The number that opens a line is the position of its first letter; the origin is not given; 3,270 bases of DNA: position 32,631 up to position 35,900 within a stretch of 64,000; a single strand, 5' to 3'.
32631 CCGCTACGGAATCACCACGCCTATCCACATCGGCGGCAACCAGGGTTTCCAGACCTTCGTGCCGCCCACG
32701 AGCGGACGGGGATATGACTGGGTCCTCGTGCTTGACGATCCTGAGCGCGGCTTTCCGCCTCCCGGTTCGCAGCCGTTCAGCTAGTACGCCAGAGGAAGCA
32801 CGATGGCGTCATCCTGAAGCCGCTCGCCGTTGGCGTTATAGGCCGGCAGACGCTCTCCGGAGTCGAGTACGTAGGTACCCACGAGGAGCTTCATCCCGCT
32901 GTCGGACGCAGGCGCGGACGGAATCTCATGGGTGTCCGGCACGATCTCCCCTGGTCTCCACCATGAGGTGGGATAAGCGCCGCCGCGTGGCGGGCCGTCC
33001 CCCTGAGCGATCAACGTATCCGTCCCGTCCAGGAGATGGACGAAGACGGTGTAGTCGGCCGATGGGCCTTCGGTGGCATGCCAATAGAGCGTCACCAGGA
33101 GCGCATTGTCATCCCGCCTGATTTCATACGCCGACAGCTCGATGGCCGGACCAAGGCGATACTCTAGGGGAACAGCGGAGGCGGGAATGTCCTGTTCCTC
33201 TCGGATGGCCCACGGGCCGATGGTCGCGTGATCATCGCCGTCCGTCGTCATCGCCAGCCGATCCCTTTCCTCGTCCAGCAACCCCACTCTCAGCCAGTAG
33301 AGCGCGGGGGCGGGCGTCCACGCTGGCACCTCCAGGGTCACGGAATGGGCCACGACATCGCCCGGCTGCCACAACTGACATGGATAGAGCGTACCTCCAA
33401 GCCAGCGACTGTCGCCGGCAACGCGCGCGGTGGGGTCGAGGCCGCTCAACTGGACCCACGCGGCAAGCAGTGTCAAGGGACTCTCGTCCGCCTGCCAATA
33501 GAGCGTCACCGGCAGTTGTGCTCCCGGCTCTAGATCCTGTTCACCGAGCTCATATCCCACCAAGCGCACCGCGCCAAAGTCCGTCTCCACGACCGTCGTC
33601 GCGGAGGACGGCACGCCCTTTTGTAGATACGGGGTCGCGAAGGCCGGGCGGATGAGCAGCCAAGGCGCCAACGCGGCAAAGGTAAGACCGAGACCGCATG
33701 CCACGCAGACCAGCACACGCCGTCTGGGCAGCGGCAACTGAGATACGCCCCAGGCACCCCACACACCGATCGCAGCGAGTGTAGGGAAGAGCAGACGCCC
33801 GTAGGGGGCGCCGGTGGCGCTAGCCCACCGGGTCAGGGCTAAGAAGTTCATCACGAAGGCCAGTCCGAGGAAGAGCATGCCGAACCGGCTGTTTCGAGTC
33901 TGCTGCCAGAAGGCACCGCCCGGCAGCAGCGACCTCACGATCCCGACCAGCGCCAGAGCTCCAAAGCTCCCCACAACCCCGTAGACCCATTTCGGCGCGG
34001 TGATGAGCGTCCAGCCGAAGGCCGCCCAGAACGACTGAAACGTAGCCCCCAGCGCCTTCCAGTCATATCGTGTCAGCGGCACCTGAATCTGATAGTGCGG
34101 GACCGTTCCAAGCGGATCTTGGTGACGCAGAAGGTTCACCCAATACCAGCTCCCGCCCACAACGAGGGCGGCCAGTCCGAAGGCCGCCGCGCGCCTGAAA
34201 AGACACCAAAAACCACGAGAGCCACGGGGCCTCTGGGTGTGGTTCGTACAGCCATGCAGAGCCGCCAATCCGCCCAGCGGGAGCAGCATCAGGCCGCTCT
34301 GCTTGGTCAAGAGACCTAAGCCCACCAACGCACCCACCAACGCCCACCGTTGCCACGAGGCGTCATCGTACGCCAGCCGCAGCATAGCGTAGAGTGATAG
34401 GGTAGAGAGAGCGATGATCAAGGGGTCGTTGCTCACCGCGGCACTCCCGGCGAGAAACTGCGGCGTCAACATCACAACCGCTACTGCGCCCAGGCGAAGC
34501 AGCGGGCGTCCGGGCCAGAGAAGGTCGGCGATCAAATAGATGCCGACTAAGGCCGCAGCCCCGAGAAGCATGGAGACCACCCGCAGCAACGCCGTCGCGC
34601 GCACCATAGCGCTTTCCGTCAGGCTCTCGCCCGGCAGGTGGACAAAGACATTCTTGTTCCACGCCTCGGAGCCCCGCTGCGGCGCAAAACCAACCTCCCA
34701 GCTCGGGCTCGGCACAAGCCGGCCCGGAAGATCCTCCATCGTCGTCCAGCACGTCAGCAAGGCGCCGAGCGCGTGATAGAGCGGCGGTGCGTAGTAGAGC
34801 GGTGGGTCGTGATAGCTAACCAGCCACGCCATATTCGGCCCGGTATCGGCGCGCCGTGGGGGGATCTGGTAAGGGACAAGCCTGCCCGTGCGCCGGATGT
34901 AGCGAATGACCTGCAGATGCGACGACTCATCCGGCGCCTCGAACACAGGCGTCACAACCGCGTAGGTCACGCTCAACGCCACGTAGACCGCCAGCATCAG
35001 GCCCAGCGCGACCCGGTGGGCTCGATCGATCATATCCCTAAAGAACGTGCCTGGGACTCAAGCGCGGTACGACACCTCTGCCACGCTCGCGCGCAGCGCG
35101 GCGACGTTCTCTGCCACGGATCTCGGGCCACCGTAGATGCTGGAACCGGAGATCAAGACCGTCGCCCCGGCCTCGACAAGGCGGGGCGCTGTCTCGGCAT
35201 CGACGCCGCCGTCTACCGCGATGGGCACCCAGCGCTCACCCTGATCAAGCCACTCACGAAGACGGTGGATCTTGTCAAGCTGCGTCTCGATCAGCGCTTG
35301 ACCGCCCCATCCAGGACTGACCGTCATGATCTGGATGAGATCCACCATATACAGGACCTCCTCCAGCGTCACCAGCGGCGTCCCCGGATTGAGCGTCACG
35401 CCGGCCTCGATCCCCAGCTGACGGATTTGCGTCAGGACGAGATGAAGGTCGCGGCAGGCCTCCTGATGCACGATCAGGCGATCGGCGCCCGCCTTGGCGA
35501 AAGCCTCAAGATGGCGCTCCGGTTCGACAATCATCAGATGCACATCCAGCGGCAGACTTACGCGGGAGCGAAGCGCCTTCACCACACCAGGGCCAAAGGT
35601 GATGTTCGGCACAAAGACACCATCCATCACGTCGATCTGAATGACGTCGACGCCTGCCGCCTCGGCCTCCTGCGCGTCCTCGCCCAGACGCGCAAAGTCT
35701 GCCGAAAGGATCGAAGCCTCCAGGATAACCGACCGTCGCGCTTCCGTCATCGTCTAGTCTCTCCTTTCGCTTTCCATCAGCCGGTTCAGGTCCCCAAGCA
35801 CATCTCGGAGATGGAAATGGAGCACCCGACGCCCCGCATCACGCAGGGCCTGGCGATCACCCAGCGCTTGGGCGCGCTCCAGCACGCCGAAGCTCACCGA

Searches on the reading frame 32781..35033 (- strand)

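Call 43: search_protein_families(library=pfam, proteins=[window:32781-35033:-], max_evalue=0.001)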
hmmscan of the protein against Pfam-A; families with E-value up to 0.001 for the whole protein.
window:32781-35033:- (750 aa): 2 families
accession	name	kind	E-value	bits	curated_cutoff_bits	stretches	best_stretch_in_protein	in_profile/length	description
PF13231.12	PMT_2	-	8.7e-11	42.7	26.1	1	150-257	24-128/160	Dolichyl-phosphate-mannose-protein mannosyltransferase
PF02366.24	PMT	-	6e-07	29.7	22.7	1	147-265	82-204/245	Dolichyl-phosphate-mannose-protein mannosyltransferase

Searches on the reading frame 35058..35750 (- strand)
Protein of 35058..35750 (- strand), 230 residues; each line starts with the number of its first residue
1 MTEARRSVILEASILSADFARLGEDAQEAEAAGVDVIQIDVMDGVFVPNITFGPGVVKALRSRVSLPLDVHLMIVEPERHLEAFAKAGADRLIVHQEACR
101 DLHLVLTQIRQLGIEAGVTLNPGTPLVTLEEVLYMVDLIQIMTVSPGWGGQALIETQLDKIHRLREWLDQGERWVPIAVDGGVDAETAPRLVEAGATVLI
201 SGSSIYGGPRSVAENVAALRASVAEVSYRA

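Call 43: search_protein_families(library=pfam, proteins=[window:35058-35750:-], max_evalue=0.001)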
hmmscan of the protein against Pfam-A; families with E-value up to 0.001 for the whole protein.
window:35058-35750:- (230 aa): 1 family
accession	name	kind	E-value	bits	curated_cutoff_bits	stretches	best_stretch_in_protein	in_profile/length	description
PF00834.25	Ribul_P_3_epim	-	2.7e-68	229.7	21.1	1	10-206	2-198/198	Ribulose-phosphate 3 epimerase family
